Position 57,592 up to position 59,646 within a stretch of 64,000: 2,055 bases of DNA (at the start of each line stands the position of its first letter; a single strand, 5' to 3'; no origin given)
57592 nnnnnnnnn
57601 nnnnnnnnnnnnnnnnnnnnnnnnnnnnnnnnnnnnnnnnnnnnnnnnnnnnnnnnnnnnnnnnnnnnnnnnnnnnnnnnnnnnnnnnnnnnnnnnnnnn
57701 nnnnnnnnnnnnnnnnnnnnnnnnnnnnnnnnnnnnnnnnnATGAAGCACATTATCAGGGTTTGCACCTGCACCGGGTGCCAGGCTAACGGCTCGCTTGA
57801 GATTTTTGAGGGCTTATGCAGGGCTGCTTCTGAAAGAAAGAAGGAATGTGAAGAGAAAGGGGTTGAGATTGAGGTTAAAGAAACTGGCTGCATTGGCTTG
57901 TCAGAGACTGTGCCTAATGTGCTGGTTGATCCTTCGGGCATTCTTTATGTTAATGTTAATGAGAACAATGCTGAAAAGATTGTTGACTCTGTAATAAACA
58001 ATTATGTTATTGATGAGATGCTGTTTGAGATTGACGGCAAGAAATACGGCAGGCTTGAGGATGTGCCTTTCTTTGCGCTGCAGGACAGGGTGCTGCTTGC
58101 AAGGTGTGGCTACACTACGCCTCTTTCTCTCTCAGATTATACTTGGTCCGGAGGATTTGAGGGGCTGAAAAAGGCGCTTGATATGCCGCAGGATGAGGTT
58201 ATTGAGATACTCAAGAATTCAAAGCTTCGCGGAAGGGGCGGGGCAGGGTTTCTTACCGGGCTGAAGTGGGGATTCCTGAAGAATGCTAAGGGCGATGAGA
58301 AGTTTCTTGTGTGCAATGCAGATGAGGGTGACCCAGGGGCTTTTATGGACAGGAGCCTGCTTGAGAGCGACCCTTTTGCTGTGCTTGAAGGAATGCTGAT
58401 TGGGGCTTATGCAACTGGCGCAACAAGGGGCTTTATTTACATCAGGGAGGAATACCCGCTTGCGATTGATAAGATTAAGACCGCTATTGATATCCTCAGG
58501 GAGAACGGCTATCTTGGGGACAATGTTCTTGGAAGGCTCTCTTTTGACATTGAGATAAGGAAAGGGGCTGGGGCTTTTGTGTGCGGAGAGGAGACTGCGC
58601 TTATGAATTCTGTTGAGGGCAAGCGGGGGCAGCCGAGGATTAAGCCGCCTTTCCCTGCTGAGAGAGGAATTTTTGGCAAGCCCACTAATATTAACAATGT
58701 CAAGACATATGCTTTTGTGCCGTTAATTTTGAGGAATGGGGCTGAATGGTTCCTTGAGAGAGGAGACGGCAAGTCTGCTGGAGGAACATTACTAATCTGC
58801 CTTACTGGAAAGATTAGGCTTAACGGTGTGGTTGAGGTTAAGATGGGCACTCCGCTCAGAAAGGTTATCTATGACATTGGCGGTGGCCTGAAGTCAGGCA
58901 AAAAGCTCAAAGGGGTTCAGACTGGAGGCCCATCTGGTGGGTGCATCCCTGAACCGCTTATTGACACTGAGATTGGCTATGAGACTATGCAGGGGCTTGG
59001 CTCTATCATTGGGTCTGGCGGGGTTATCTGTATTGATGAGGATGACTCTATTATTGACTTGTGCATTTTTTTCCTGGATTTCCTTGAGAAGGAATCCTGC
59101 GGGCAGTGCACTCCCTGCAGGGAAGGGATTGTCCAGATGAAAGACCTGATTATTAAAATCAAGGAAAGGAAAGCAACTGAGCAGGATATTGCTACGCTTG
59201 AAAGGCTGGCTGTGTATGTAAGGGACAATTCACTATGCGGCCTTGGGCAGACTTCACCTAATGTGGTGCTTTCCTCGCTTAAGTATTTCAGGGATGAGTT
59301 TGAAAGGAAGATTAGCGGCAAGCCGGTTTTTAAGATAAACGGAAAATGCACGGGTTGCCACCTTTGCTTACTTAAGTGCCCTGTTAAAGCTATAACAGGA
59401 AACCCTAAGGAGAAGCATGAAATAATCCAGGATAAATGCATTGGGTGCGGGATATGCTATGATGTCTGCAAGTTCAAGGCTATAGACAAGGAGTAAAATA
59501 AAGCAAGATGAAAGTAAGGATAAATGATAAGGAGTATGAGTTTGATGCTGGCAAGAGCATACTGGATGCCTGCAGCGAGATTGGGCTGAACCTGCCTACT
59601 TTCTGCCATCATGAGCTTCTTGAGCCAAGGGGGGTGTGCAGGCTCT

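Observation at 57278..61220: NuoE/NuoF/HydA-type (electron-bifurcating-like) [FeFe]-hydrogenase operon in an archaeal genome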

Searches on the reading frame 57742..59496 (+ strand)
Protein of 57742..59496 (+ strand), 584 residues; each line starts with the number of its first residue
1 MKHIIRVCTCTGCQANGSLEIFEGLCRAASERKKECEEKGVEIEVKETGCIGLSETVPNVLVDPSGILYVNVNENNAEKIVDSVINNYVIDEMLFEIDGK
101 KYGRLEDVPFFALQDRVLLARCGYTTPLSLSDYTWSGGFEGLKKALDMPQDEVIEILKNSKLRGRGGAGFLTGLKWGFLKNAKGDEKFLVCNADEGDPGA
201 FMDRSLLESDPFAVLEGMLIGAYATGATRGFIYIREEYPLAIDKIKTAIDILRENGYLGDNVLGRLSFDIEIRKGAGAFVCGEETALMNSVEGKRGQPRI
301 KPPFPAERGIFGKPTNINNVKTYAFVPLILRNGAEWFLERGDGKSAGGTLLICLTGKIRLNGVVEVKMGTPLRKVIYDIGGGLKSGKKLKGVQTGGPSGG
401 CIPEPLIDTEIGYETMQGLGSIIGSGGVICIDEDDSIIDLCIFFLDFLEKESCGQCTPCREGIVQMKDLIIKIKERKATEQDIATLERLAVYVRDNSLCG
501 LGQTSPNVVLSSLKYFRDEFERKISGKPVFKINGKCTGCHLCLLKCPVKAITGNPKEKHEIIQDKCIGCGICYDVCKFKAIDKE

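Call 3: search_protein_families(library=pfam, proteins=[window:57742-59496:+])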
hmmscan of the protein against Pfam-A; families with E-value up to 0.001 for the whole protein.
window:57742-59496:+ (584 aa): 12 families
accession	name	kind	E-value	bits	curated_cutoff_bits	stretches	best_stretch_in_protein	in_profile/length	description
PF01512.22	Complex1_51K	-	9.7e-43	146.1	31.2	1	158-327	2-149/150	Nuo51 FMN-binding domain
PF10589.14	NADH_4Fe-4S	-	9.7e-30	102.7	23.5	1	441-522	3-84/85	NADH-ubiquinone oxidoreductase-F iron-sulfur binding region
PF00037.32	Fer4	-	1e-09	38.2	21.1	2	560-581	2-23/24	4Fe-4S binding domain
PF14697.11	Fer4_21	-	1.6e-09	38.2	35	1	534-578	6-53/59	4Fe-4S dicluster domain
PF12838.12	Fer4_7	-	1.5e-07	32.2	27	1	535-580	1-52/52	4Fe-4S dicluster domain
PF01257.25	2Fe-2S_thioredx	-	1.5e-07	31.8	24.8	1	2-83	65-143/145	Thioredoxin-like [2Fe-2S] ferredoxin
PF12797.12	Fer4_2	-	8.3e-07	29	24.5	1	560-577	4-21/22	4Fe-4S binding domain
PF13187.11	Fer4_9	-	1.6e-06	28.5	27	1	535-580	1-51/52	4Fe-4S dicluster domain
PF13237.11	Fer4_10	-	1.7e-06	28.3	25.5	1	533-576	6-52/53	4Fe-4S dicluster domain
PF12837.12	Fer4_6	-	0.0001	22.5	25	1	561-581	4-24/24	4Fe-4S binding domain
PF25160.1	LdpA_Fe-S-bd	-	0.00023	21.3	27.6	1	542-583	9-45/49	LdpA Fe-S cluster-binding domain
PF10531.15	SLBB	-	0.00047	20.4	27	1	352-399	2-52/55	SLBB domain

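Call 4: search_protein_families(library=ncbifam, proteins=[window:57742-59496:+])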
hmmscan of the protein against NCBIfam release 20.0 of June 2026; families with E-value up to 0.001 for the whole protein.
window:57742-59496:+ (584 aa): 44 families (the best 25 are shown)
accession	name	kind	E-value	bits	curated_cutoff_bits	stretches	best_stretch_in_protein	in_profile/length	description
TIGR01959.1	nuoF_fam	equivalog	4.4e-137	456.8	558.65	1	123-524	7-410/410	NADH-quinone oxidoreductase subunit NuoF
NF010120.0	PRK13596.1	equivalog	1.4e-108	363.2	389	1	128-527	18-420/433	NADH-quinone oxidoreductase subunit NuoF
NF008436.0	PRK11278.1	equivalog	1e-100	337.7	749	1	126-526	23-428/448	NADH-quinone oxidoreductase subunit NuoF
TIGR01944.1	rnfB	subfamily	2.3e-13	50.1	68.7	1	531-582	110-161/190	RnfABCDGE type electron transport complex subunit B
NF005415.0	PRK06991.1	equivalog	2.6e-11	43.7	281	1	534-582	85-133/284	electron transport complex subunit RsxB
NF003475.0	PRK05113.1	equivalog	1.9e-10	40.9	203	1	532-582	111-161/190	electron transport complex subunit RsxB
TIGR01945.1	rnfC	subfamily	2e-10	39.8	245.95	1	143-249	114-218/435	RnfABCDGE type electron transport complex subunit C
TIGR02179.1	PorD_KorD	subfamily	6.6e-10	39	60.05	1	527-582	19-73/78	2-oxoacid:acceptor oxidoreductase, delta subunit, pyruvate/2-ketoisovalerate family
NF058577.1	FdxA_fam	equivalog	2.8e-09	37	65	1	530-580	3-52/52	4Fe-4S ferredoxin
NF038196.1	ferrodoxin_EFR1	subfamily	5.4e-09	36.4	75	1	472-582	123-230/242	EFR1 family ferrodoxin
NF006446.0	PRK08764.1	equivalog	1e-08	35.2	220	1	529-582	81-134/139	Rnf electron transport complex subunit RnfB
NF040684.1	PorD_Arch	equivalog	1.1e-08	35.1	120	1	527-583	26-81/85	pyruvate synthase subunit PorD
NF003454.1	PRK05035.1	equivalog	5.3e-08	31.8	345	1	146-250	119-220/556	electron transport complex subunit RsxC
NF045874.1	Vhu_polyferre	exception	1.2e-07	30.8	600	1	523-581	118-174/381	F420-non-reducing hydrogenase associated-polyferredoxin VhuB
TIGR03336.1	IOR_alpha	equivalog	1.3e-07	30.3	650.9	1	506-581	522-595/595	indolepyruvate ferredoxin oxidoreductase subunit alpha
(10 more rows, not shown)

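Call 18: search_solved_structures(query=window:57742-59496:+, show_alignments=2, max_evalue=1e-30)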
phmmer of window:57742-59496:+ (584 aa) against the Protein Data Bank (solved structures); distinct sequences matched with E-value up to 1e-30: 61 (the best 60 are shown).
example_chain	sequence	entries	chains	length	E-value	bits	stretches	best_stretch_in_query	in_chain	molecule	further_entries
9n5u_B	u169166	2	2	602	4.8e-181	606.4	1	29-582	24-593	NfnB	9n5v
7t2r_B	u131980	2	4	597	3.8e-178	596.9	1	5-583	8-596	NiFe hydrogenase subunit B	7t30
7q4v_B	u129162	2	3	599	5.5e-175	586.4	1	5-583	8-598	Iron hydrogenase HydB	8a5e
9bov_B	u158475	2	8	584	4.5e-170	570.2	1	33-583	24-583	NADH dehydrogenase (Quinone)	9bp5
8a6t_B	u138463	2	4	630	2.9e-168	564.2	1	2-581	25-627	Electron bifurcating hydrogenase subunit HydB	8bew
9mqx_B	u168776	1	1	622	4.5e-164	550.4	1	4-581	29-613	NADH:ubiquinone oxidoreductase, NADH-binding (51 kD) subunit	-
7p5h_B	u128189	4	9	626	2.5e-163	547.9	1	5-582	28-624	Fe-hydrogenase, subunit beta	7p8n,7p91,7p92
8oh5_B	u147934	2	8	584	3e-160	537.8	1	24-581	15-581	NAD-reducing hydrogenase subunit HoxF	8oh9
7q4w_B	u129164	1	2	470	4.8e-158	530.5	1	131-583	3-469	Iron hydrogenase HydB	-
6vw7_B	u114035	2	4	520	2.3e-115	389.5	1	102-521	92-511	NAD-dependent formate dehydrogenase beta subunit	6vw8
9wxb_C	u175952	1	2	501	7.1e-109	368.1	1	99-520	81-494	Formate dehydrogenase beta subunit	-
2fug_1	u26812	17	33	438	1.1e-107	364.1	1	115-521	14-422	NADH-quinone oxidoreductase chain 1 | NADH-QUINONE OXIDOREDUCTASE SUBUNIT 1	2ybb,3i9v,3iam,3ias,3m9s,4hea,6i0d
6tg9_B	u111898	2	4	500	1.4e-105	357.2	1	97-520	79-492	Formate dehydrogenase subunit beta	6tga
8x9v_F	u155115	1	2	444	4.1e-103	349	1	114-524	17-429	NADH-quinone oxidoreductase subunit F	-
9fii_B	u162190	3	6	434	8.8e-101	341.4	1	117-522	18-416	NADH-quinone oxidoreductase subunit F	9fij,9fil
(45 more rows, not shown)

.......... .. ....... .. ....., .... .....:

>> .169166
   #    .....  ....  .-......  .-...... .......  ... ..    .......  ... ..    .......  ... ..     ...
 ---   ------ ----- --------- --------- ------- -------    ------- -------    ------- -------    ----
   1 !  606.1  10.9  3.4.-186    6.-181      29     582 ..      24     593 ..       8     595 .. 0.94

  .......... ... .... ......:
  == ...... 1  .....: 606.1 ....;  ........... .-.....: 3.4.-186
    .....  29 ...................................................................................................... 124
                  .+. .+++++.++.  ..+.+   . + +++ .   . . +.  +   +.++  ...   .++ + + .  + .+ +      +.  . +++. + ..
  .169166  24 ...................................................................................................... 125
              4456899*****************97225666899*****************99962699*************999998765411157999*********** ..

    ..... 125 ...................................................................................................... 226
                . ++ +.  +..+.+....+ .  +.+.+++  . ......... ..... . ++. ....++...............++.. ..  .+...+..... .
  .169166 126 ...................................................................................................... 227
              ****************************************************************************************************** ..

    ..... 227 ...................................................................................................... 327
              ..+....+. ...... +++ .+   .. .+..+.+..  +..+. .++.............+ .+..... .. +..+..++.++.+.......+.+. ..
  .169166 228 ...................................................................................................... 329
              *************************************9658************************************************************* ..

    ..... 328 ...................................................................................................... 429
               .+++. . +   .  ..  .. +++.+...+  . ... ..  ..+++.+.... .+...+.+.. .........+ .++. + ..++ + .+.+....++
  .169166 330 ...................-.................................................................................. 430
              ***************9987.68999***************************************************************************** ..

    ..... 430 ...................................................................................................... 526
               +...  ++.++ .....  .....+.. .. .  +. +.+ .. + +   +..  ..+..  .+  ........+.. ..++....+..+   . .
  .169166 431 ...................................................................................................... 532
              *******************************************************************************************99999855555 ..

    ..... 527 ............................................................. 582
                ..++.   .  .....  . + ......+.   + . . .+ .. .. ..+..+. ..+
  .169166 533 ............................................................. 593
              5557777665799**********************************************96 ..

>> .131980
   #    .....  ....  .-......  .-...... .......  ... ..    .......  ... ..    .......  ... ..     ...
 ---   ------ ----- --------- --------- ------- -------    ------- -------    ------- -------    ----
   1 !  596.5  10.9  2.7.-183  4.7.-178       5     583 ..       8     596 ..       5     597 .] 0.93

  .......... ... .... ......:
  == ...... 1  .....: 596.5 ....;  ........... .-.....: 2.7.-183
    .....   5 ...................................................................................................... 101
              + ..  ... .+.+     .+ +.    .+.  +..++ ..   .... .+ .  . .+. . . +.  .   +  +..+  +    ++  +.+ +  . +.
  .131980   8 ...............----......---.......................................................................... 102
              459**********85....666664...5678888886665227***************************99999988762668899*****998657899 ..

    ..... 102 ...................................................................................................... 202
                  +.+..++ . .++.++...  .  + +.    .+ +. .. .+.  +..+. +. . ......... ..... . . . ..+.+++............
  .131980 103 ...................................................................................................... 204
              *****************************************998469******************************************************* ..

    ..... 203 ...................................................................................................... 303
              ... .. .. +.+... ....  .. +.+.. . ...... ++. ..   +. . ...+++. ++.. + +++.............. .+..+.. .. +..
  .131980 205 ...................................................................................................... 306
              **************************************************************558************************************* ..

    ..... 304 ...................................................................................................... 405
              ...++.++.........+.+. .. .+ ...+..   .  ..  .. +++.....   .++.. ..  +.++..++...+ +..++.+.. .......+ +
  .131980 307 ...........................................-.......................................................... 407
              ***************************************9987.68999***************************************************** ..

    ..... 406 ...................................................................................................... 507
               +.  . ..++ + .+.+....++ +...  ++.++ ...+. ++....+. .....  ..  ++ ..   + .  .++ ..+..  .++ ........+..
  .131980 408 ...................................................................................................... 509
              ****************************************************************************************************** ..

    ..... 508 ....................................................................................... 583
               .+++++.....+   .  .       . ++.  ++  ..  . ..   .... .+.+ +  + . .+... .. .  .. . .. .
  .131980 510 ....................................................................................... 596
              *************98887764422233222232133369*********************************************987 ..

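Call 26: find_homologous_proteins(query=window:57742-59496:+, max_evalue=1e-50)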
Query window:57742-59496:+ (584 aa): 8000 proteins with E <= 1e-50 among 8000 candidates; the best 120 are listed.
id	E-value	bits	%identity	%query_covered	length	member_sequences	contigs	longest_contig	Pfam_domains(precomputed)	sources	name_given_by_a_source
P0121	0.0e+0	1337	100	100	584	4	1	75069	PF14697.12,PF10589.15,PF12797.13,PF00037.33,PF01257.26,PF12838.13,PF01512.23,PF13237.12,PF13187.12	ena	-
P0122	6.9e-235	799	58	100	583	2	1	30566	PF14697.12,PF10589.15,PF12797.13,PF12837.13,PF00037.33,PF01257.26,PF12838.13,PF01512.23,PF13237.12,PF13187.12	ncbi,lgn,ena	-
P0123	7.6e-233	792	58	100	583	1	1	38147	PF14697.12,PF10531.16,PF10589.15,PF12797.13,PF12837.13,PF00037.33,PF01257.26,PF12838.13,PF01512.23,PF13237.12,PF13187.12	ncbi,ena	-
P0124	1.3e-231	788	58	100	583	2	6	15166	PF14697.12,PF10589.15,PF12797.13,PF12837.13,PF00037.33,PF01257.26,PF12838.13,PF01512.23,PF13237.12,PF13187.12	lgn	-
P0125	4.7e-224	763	55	100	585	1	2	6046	PF14697.12,PF10589.15,PF12797.13,PF00037.33,PF01257.26,PF12838.13,PF01512.23,PF13237.12,PF13183.12,PF13187.12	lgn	-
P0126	2.3e-190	652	49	100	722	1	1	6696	PF14697.12,PF10589.15,PF12797.13,PF00037.33,PF01257.26,PF12838.13,PF01512.23,PF13237.12,PF13187.12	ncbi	-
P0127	2.9e-188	645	49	100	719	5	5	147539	PF14697.12,PF12837.13,PF01257.26,PF12838.13,PF12800.13,PF10589.15,PF12797.13,PF00037.33,PF01512.23,PF13237.12,PF13183.12,PF13187.12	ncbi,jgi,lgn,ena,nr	ncbi:MAG TPA: NADH-ubiquinone oxidoreductase-F iron-sulfur binding region domain-containing protein 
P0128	6.5e-187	641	50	100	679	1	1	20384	PF14697.12,PF10589.15,PF12797.13,PF12837.13,PF00037.33,PF01257.26,PF12838.13,PF01512.23,PF25160.2,PF13237.12,PF13187.12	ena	-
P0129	7.9e-186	637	50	100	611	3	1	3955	PF14697.12,PF10531.16,PF10589.15,PF12837.13,PF00037.33,PF01257.26,PF22461.3,PF12838.13,PF01512.23,PF13237.12,PF13187.12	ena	-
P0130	1.6e-184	633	52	93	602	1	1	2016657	PF14697.12,PF10531.16,PF10589.15,PF12797.13,PF12837.13,PF00037.33,PF01257.26,PF22461.3,PF12838.13,PF01512.23,PF13237.12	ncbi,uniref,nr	ncbi:NADP-reducing hydrogenase, subunit c [Thermosipho africanus TCF52B]|uniref:NADP-reducing hydrog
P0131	1.9e-184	633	52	93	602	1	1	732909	PF14697.12,PF10531.16,PF10589.15,PF12797.13,PF12837.13,PF00037.33,PF01257.26,PF22461.3,PF12838.13,PF01512.23,PF13237.12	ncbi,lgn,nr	ncbi:NADH-quinone oxidoreductase subunit NuoF [Thermosipho japonicus]|nr:NADH-quinone oxidoreductase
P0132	2.8e-184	632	50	100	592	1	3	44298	PF14697.12,PF10589.15,PF12797.13,PF12837.13,PF00037.33,PF01257.26,PF12838.13,PF01512.23,PF13237.12,PF13187.12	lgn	-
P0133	1.5e-183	630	50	100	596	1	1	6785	PF10531.16,PF10589.15,PF12837.13,PF00037.33,PF01257.26,PF12838.13,PF01512.23,PF13237.12,PF13187.12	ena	-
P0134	1.6e-183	630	51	100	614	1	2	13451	PF14697.12,PF10531.16,PF10589.15,PF12797.13,PF12837.13,PF00037.33,PF01257.26,PF12838.13,PF01512.23,PF13237.12,PF13187.12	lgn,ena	-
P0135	3.8e-183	628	49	100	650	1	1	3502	PF14697.12,PF10589.15,PF12797.13,PF12837.13,PF00037.33,PF01257.26,PF12838.13,PF01512.23,PF13237.12,PF13187.12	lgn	-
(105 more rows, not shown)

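Call 60: search_protein_representatives(alignment_id=A1)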
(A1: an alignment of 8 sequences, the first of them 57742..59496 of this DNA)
Query: 8 sequences, 584 profile positions. Proteins with E-value up to 0.001 (for the whole library): 32554; up to 1e-10: 16222; up to 1e-30: 4702. The best 150 are listed.
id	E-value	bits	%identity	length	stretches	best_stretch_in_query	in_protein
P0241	4.2e-231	784.8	-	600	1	3-583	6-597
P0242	8.7e-213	724.3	-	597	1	5-583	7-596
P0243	2.6e-208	709.5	-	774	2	5-582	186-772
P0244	2.9e-208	709.4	-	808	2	6-581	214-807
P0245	4.9e-204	695.4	-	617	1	35-582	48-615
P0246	1.6e-203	693.7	-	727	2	3-583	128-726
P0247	1.8e-203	693.5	-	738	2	5-528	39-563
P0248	4.5e-199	679.0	-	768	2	40-582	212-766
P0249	1.4e-194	664.2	-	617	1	5-582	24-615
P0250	5.6e-194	662.2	-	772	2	5-581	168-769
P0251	1.0e-191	654.7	-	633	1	5-582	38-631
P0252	2.2e-191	653.7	-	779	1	3-582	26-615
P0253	7.8e-190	648.5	-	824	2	43-583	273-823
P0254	2.4e-189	646.9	-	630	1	34-582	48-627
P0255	1.5e-188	644.3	-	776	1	5-548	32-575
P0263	2.2e-178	610.7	-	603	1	32-582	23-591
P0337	2.1e-133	462.2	-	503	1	92-582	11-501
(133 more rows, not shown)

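Call 66: list_cluster_members(proteins=[P0241, P0263, P0337, P0122, P0125, P0126, P0121])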
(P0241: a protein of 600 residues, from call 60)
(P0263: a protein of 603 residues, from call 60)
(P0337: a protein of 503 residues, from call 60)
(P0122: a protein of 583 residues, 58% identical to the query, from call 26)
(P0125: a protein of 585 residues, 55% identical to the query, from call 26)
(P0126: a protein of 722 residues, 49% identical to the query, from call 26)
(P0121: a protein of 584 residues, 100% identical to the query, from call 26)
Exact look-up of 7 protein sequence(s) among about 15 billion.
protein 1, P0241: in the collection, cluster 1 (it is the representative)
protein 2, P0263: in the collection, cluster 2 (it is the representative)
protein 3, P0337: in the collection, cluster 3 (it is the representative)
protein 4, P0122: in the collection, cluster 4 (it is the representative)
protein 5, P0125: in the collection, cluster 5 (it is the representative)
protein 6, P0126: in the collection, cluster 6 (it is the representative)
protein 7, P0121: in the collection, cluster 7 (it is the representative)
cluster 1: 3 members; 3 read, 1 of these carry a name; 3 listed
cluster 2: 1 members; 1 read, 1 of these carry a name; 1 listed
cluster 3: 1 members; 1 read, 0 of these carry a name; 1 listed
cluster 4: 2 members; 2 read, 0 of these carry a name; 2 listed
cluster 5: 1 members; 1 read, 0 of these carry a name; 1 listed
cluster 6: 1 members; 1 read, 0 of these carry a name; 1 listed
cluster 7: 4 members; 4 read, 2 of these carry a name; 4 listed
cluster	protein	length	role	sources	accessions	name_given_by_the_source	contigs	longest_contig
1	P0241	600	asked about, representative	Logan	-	-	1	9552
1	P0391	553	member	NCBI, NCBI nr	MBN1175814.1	NADH-quinone oxidoreductase subunit NuoF, partial [Candidatus Woesearchaeota archaeon] | NADH-quinone oxidoreductase subunit NuoF [Candidatus Woesearchaeota archaeon]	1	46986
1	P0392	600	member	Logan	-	-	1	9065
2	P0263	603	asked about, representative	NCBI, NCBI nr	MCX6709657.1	MAG: 4Fe-4S binding protein [Candidatus Woesearchaeota archaeon] | 4Fe-4S binding protein [Candidatus Woesearchaeota archaeon]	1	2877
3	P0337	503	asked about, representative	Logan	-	-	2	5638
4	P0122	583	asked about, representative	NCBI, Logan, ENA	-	-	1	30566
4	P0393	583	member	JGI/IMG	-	-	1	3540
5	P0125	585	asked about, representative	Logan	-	-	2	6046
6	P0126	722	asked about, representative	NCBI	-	-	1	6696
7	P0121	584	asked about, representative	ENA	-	-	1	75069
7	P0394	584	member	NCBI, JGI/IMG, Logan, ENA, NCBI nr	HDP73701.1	MAG TPA: NADH-quinone oxidoreductase subunit F [Candidatus Woesearchaeota archaeon] | NADH-quinone oxidoreductase subunit F [Candidatus Woesearchaeota archaeon]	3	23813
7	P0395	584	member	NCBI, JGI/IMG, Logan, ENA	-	NADH-quinone oxidoreductase subunit F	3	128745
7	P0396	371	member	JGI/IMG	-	-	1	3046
